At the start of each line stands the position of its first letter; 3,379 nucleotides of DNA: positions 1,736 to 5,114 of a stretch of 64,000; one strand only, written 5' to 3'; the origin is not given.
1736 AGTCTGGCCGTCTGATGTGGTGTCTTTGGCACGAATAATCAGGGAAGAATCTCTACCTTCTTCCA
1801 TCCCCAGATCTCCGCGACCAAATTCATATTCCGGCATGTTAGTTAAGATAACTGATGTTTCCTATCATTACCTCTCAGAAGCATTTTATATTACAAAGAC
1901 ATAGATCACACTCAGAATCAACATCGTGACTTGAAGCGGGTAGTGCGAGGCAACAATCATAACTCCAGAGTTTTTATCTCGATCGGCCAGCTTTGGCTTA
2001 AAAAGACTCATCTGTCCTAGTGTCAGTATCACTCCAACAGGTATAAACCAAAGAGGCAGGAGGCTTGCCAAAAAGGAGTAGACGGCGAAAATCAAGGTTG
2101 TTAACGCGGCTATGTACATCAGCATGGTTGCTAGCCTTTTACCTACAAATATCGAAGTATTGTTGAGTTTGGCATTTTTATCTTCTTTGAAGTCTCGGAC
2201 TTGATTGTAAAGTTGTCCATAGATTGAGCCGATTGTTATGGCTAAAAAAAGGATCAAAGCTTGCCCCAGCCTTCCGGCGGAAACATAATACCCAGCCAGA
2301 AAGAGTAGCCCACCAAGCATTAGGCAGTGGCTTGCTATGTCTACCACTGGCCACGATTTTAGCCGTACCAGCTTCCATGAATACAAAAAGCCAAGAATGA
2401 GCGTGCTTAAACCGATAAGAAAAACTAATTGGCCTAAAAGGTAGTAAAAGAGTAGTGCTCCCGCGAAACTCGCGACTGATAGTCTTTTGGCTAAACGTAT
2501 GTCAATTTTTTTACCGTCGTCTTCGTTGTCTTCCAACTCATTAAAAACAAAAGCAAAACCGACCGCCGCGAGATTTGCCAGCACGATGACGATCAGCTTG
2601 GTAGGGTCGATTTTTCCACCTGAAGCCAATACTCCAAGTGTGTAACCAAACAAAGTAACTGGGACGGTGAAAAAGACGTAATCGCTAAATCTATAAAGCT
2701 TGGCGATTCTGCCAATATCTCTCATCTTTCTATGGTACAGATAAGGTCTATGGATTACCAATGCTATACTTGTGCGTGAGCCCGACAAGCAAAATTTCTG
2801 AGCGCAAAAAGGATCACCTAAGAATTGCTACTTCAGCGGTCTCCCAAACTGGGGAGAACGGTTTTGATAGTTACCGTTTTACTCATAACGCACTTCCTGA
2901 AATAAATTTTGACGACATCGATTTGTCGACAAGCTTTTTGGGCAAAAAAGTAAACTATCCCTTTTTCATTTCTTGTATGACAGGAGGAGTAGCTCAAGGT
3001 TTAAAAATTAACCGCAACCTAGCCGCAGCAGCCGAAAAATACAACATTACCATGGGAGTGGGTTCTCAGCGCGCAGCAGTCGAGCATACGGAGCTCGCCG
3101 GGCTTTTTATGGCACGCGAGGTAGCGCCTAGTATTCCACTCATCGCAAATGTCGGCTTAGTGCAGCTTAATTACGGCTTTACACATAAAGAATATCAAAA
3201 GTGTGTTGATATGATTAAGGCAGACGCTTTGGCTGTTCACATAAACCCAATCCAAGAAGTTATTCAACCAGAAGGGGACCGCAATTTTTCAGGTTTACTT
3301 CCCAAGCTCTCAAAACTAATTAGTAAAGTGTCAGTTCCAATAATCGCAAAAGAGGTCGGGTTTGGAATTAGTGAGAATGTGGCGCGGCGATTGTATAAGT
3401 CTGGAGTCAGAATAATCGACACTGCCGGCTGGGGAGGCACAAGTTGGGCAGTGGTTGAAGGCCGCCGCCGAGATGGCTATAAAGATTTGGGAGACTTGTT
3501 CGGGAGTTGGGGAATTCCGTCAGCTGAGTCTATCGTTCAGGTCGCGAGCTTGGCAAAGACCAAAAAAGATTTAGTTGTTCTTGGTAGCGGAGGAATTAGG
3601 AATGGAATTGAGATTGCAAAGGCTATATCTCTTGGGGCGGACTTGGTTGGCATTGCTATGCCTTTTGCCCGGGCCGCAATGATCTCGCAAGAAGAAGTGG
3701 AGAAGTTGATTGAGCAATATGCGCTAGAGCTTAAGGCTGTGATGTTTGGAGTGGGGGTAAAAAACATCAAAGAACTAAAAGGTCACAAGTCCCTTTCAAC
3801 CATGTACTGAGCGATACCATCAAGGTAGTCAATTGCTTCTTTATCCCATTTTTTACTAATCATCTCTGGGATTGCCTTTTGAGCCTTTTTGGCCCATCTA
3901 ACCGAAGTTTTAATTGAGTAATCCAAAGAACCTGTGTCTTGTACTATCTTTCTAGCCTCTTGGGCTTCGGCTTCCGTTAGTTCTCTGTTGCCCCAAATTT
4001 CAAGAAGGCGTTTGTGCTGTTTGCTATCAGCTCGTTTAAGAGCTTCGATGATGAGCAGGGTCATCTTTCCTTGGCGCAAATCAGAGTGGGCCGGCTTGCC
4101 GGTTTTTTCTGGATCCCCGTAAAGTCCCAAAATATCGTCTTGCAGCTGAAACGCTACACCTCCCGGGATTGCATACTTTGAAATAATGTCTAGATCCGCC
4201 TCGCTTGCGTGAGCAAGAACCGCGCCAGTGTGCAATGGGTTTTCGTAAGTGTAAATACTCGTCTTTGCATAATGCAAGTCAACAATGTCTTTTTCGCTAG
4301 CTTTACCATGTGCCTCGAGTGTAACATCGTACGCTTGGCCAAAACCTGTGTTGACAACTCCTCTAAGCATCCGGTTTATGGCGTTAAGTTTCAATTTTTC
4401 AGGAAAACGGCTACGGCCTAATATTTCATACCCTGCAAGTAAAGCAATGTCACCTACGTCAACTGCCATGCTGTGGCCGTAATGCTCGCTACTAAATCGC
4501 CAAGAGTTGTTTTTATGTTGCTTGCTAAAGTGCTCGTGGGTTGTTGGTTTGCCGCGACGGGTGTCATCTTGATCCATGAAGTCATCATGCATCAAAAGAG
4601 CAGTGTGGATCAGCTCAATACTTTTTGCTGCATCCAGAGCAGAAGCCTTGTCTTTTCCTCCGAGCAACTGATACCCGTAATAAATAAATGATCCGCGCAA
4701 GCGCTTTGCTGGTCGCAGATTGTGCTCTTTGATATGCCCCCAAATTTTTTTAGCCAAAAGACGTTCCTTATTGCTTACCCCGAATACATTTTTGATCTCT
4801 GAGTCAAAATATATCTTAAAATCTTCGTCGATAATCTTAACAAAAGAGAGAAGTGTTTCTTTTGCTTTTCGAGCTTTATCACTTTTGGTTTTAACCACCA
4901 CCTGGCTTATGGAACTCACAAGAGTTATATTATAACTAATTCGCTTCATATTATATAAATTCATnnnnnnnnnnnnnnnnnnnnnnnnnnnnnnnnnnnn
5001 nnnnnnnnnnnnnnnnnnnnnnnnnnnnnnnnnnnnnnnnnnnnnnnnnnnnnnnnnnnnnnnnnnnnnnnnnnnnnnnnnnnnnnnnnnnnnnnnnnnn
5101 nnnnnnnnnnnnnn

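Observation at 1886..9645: Complete-looking carotenoid and isoprenoid cluster, possibly C50-type, in a small-genome CPR-like bacterium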

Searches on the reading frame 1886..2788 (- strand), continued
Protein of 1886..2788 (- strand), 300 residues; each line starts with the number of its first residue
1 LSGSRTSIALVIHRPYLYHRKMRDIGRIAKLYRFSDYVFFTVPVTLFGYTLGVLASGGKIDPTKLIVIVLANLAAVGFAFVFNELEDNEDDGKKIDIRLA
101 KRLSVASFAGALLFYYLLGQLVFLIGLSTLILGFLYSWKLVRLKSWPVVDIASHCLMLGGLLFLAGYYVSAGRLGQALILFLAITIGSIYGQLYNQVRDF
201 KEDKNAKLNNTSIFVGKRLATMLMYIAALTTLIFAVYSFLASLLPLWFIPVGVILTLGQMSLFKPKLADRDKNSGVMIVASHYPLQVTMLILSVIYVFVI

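Call 95: predict_structure(alignment_id=A3)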
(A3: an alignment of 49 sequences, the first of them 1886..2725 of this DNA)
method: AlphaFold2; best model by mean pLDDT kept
length: 279 residues; sequences in the alignment: 49
mean_pLDDT: 93.5   pTM: 0.91
mean pLDDT of the five models: 93.5, 93.2, 93.2, 92.9, 92.9
residues with pLDDT >= 90: 232; 70-90: 46; 50-70: 1; < 50: 0
segments of 3 or more residues with pLDDT < 50: none
pLDDT, mean of each block of 10 residues (from residue 1): 87 95 98 97 99 97 88 90 98 98 98 90 82 94 98 96 96 93 90 94 96 97 96 95 82 80 94 97
secondary structure, 60 per line:
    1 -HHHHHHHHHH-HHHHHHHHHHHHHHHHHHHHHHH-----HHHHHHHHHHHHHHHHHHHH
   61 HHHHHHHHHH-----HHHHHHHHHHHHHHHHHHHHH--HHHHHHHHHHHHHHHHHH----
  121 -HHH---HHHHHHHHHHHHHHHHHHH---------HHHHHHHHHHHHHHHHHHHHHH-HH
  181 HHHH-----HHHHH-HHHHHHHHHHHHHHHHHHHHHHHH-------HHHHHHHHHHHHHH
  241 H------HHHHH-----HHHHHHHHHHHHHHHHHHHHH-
elements in order: H2-11 H13-35 H41-70 H76-96 H99-116 H128-146 H156-177 H179-184 H190-194 H196-219 H227-241 H248-252 H258-278

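Call 97: fold_search(model_id=the predicted structure, library=pdb)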
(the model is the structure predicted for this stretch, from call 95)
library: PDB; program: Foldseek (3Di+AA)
matches with E <= 10: 616; with E <= 0.001: 15
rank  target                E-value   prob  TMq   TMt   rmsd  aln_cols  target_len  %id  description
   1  4tq4_D                4.1e-08  1.00  0.67  0.65   8.3       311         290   19  Structure of a UbiA homolog from Archaeoglobus fulgidus bound to DMAPP and Mg2+ (released 2014-07-16)
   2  4tq6_B                4.1e-08  1.00  0.64  0.66   8.8       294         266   21  Structure of a UbiA homolog from Archaeoglobus fulgidus bound to Cd2+ (released 2014-07-16)
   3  7bpu_A                7.9e-08  1.00  0.67  0.67   6.5       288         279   17  Structural and mechanistic insights into the biosynthesis of Digeranylgeranylglyceryl phosphate synthase in membranes (released 2021-04-14)
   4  4tq3_B                8.9e-08  1.00  0.69  0.68   8.1       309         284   19  Structure of a UbiA homolog from Archaeoglobus fulgidus bound to GPP and Mg2+ (released 2014-07-16)
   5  4tq4_B                1.3e-07  1.00  0.70  0.68   6.3       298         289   21  Structure of a UbiA homolog from Archaeoglobus fulgidus bound to DMAPP and Mg2+ (released 2014-07-16)
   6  4tq3_A                1.4e-07  1.00  0.69  0.68   8.2       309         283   20  Structure of a UbiA homolog from Archaeoglobus fulgidus bound to GPP and Mg2+ (released 2014-07-16)
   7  4tq4_A                1.5e-07  1.00  0.68  0.66   8.3       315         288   20  Structure of a UbiA homolog from Archaeoglobus fulgidus bound to DMAPP and Mg2+ (released 2014-07-16)
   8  4tq4_C                1.7e-07  1.00  0.68  0.66   8.2       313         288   20  Structure of a UbiA homolog from Archaeoglobus fulgidus bound to DMAPP and Mg2+ (released 2014-07-16)
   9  4tq5                  1.8e-07  1.00  0.71  0.72   5.6       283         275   22  Structure of a UbiA homolog from Archaeoglobus fulgidus (released 2014-07-16)
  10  4tq6_A                6.4e-07  1.00  0.69  0.71   5.8       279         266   22  Structure of a UbiA homolog from Archaeoglobus fulgidus bound to Cd2+ (released 2014-07-16)
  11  6m31_A                1.9e-06  1.00  0.66  0.66   6.7       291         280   18  Structural and Functional Insights into an Archaeal Lipid Synthase (released 2021-02-03)
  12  4od4_A                5.0e-05  1.00  0.68  0.68   5.0       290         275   17  Apo structure of a UbiA homolog from Aeropyrum pernix K1 (released 2014-03-19)
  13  4od5_A                7.3e-05  1.00  0.70  0.71   4.6       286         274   16  Substrate-bound structure of a UbiA homolog from Aeropyrum pernix K1 (released 2014-03-19)
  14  8djk_B                1.7e-04  1.00  0.64  0.63   5.0       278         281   19  HMGCR-UBIAD1 Complex State 2 (released 2022-08-03)
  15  8j8j_A                7.0e-04  1.00  0.64  0.62   6.2       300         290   13  Membrane bound PRTase, C3 symmetry, donor bound (released 2024-02-07)
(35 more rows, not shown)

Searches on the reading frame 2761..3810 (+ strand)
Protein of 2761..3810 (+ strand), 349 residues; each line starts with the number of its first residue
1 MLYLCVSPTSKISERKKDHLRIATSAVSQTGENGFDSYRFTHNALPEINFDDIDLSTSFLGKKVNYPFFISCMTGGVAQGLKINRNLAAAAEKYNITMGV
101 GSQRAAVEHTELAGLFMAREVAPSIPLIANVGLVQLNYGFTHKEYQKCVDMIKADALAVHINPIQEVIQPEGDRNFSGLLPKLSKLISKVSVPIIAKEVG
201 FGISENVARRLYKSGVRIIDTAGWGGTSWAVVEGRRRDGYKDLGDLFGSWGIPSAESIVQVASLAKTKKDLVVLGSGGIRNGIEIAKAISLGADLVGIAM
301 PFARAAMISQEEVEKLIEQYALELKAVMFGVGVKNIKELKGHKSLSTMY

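Call 3: search_protein_families(library=pfam, proteins=[window:2761-3810:+], max_evalue=0.01)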
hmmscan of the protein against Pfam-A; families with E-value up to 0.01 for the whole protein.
window:2761-3810:+ (349 aa): 3 families
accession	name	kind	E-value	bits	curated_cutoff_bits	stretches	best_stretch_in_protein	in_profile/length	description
PF01070.24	FMN_dh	-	1.2e-21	77.6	24.9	2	183-341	210-345/350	FMN-dependent dehydrogenase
PF00478.31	IMPDH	-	3.3e-07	30.1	25.6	1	250-304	188-241/345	IMP dehydrogenase / GMP reductase domain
PF01645.23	Glu_synthase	-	0.00014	21.7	20.4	1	251-309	253-310/369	Conserved region in glutamate synthase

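Call 4: search_protein_families(library=ncbifam, proteins=[window:2761-3810:+], max_evalue=0.01)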
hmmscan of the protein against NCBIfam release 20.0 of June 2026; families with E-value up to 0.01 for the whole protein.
window:2761-3810:+ (349 aa): 13 families
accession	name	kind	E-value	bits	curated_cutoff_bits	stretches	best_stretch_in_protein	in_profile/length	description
TIGR02151.1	IPP_isom_2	equivalog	2e-120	401.8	281.3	1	14-346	1-336/338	type 2 isopentenyl-diphosphate Delta-isomerase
NF008398.0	PRK11197.1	subfamily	5.5e-09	35.3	376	1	266-342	296-373/381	L-lactate dehydrogenase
NF033901.1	L_lactate_LldD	exception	6.6e-08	32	550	1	259-341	291-372/377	FMN-dependent L-lactate dehydrogenase LldD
TIGR03966.1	actino_HemFlav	equivalog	1.5e-07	30.5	470.85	1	269-340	301-373/385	pre-mycofactocin synthase MftD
TIGR02708.1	L_lactate_ox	equivalog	2.2e-07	30.2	645.5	1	256-343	271-357/367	L-lactate oxidase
TIGR01302.1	IMP_dehydrog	equivalog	3e-05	23.1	481.5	1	250-298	308-355/450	IMP dehydrogenase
NF002702.0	PRK02506.1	equivalog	0.00033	19.9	301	1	264-342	236-308/313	dihydroorotate oxidase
NF005741.0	PRK07565.1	subfamily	0.00039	19.6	303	0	268-344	238-307/335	dihydroorotate dehydrogenase-like protein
NF003645.0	PRK05286.1-2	equivalog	0.00044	19.2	366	1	256-343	275-354/359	quinone-dependent dihydroorotate dehydrogenase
TIGR01304.1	IMP_DH_rel_2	equivalog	0.0025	17.2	342.1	1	271-306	255-290/365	GuaB3 family IMP dehydrogenase-related protein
NF003302.0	PRK04302.1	subfamily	0.003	17.3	132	1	261-319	164-221/223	triose-phosphate isomerase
TIGR04406.1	LPS_export_lptB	equivalog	0.0045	16.3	240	0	257-320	118-181/239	LPS export ABC transporter ATP-binding protein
NF005311.0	PRK06843.1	equivalog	0.0063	15.5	779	1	250-313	237-299/404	inosine 5-monophosphate dehydrogenase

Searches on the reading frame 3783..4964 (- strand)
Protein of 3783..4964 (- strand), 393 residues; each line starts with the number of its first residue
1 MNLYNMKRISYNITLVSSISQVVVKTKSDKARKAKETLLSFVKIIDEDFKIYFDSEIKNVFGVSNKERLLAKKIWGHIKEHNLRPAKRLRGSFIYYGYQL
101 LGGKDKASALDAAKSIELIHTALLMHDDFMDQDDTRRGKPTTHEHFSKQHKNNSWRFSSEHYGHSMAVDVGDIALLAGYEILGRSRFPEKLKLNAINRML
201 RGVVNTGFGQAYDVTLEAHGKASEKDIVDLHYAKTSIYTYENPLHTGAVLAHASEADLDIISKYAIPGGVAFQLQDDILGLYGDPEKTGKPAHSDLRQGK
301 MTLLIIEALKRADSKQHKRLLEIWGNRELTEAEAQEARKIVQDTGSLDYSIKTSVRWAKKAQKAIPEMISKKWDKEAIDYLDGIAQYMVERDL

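Call 3: search_protein_families(library=pfam, proteins=[window:3783-4964:-], max_evalue=0.01)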
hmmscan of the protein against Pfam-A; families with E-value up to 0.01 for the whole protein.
window:3783-4964:- (393 aa): 1 family
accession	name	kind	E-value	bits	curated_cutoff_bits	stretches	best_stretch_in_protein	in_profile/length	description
PF00348.22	polyprenyl_synt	-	9.4e-54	182.7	27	1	78-340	7-250/251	Polyprenyl synthetase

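Call 4: search_protein_families(library=ncbifam, proteins=[window:3783-4964:-], max_evalue=0.01)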
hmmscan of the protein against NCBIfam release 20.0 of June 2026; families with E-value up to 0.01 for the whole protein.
window:3783-4964:- (393 aa): 16 families
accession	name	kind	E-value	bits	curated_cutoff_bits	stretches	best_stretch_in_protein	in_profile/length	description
NF041169.1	f2_encap_cargo4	exception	9.9e-63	212.4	450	1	85-392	49-333/334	family 2 encapsulin nanocompartment cargo protein polyprenyl transferase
NF042416.1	GFPPS_Mycobact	equivalog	2.2e-53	181.5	600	1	75-368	31-325/350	bifunctional (2E,6E)-farnesyl/geranyl diphosphate synthase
NF040698.1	IdsA_Meth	equivalog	7.1e-51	173.4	468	1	87-392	43-327/328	short chain isoprenyl diphosphate synthase IdsA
NF041003.1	GGPP_syn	equivalog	1.7e-50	172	500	1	86-391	40-324/326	geranylgeranyl diphosphate synthase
NF045485.1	FPPsyn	subfamily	1.2e-32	113.3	275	2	161-322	97-261/288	farnesyl diphosphate synthase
NF040789.2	gerfarn_diphsyn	equivalog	1.1e-31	110.3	560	1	105-392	80-344/345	geranylfarnesyl diphosphate synthase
NF045549.1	GGPPsyn_IdsB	equivalog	1.5e-31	109.7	475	1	87-370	66-330/346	geranylgeranyl diphosphate synthase IdsB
NF045685.1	GGPPSynCrtE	equivalog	1.9e-27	96.1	460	1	73-317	29-261/293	geranylgeranyl diphosphate synthase CrtE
TIGR02748.1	GerC3_HepT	equivalog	1.5e-24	86.7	456.55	2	246-392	180-318/319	heptaprenyl diphosphate synthase component II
NF045628.1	HxpDPsynlarge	equivalog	1.6e-22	79.9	500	2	86-150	35-98/311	hexaprenyl-diphosphate synthase large subunit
TIGR02749.1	prenyl_cyano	equivalog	2.6e-22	79.3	383.2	2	227-391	166-320/322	solanesyl diphosphate synthase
NF008140.0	PRK10888.1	equivalog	1.1e-20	74.2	412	1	109-391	66-321/323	octaprenyl diphosphate synthase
NF007877.0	PRK10581.1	equivalog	2.6e-20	72.8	321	1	84-318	42-265/299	(2E,6E)-farnesyl diphosphate synthase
NF042417.1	NPPPS_Mycobact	equivalog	3.2e-20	72.4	600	2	172-391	119-333/335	nonaprenyl/(2E,6E)-farnesyl/geranylgeranyl diphosphat synthase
NF040627.1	GFPS_Meth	equivalog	8.8e-11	41.8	600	1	52-281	11-210/285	geranylfarnesyl diphosphate synthase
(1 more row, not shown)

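Call 54: search_solved_structures(query=window:3783-4964:-, max_evalue=1e-20, show_alignments=1)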
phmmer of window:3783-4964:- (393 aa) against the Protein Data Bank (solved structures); distinct sequences matched with E-value up to 1e-20: 9.
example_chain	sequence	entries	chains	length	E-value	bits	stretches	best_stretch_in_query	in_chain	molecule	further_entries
3lk5_A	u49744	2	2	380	7.5e-44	153.8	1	76-317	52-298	Geranylgeranyl pyrophosphate synthase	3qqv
8f8f_A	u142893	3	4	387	7.2e-41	144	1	81-348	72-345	(2E,6E)-farnesyl diphosphate synthase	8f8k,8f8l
1wy0_A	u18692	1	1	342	7.5e-33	117.6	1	79-392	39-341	geranylgeranyl pyrophosphate synthetase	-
5jfq_A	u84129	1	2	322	2.4e-25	92.8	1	81-392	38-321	Geranylgeranyl Pyrophosphate Synthetase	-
6kd7_A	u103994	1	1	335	3.1e-24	89.2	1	86-369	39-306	Polyprenyl synthetase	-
3oyr_A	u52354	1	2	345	4.3e-23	85.4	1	85-382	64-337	Trans-isoprenyl diphosphate synthase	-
5ayp_A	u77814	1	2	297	6e-22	81.7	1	86-313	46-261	Farnesyl diphosphate synthase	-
4dhd_A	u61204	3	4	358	9.7e-22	81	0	209-381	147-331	Polyprenyl synthetase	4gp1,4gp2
3nf2_A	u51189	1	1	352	5.1e-21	78.6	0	109-323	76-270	Putative polyprenyl synthetase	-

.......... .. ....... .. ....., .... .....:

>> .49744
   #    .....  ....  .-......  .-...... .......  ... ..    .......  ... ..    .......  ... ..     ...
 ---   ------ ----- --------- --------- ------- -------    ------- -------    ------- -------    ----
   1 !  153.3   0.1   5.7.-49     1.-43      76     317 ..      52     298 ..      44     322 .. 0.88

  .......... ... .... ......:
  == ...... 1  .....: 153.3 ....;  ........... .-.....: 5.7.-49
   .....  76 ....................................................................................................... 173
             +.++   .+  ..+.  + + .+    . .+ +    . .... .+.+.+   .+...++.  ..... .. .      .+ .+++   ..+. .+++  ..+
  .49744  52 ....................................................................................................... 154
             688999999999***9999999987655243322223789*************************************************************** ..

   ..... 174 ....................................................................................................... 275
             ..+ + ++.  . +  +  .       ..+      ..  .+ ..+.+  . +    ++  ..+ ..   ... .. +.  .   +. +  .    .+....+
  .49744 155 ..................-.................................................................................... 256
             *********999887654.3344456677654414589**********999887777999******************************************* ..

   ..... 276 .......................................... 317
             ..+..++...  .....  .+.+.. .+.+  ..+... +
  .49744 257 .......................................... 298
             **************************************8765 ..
